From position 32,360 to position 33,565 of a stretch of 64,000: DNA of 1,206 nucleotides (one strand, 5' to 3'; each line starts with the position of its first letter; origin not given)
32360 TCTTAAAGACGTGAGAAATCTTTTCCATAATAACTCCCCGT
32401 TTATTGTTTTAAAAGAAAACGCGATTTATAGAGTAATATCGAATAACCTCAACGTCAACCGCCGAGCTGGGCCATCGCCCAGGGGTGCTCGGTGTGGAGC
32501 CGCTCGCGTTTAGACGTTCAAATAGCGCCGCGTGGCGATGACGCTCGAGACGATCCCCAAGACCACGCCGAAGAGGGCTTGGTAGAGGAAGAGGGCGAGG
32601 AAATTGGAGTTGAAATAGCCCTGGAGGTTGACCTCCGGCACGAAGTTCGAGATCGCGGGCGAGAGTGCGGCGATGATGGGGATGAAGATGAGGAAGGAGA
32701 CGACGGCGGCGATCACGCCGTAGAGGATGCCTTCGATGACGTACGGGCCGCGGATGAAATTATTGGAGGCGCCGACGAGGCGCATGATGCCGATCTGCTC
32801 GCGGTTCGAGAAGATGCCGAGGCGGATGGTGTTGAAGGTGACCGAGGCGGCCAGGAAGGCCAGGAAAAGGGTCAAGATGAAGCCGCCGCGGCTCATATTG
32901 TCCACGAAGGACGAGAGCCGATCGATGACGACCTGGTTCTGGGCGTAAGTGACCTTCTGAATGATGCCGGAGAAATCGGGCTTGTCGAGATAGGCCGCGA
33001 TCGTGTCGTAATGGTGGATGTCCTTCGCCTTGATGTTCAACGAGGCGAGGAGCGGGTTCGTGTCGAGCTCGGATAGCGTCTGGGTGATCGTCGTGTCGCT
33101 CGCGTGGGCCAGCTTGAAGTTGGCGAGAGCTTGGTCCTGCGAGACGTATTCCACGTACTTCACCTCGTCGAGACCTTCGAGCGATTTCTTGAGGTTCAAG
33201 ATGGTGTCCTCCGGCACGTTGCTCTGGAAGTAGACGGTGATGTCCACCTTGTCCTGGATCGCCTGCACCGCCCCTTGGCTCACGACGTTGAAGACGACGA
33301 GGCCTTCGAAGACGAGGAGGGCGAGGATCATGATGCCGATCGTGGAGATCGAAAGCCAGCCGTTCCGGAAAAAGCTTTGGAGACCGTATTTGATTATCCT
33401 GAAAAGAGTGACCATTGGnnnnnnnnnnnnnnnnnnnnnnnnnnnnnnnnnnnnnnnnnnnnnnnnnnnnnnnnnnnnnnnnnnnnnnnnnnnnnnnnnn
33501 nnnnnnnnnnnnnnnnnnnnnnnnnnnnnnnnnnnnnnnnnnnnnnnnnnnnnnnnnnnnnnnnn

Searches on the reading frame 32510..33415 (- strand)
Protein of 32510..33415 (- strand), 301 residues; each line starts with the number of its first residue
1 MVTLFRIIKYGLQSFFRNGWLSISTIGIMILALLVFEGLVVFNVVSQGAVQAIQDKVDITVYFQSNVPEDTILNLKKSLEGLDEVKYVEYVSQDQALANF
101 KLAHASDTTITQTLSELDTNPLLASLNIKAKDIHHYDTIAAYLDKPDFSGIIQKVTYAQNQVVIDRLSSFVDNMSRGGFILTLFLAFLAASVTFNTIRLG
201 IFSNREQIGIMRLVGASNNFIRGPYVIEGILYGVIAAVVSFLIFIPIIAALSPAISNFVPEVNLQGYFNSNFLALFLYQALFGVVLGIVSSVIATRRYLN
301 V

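Call 59: search_protein_families(library=pfam, proteins=[window:32510-33415:-], max_evalue=0.001)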
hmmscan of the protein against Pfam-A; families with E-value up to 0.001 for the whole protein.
window:32510-33415:- (301 aa): 2 families
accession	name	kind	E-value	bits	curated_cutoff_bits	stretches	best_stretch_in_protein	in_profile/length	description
PF18075.7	FtsX_ECD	-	2.4e-16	60.5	23.5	1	57-145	1-89/96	FtsX extracellular domain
PF02687.27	FtsX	-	1.2e-14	54.8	25.5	1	180-300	2-117/120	FtsX-like permease C-terminal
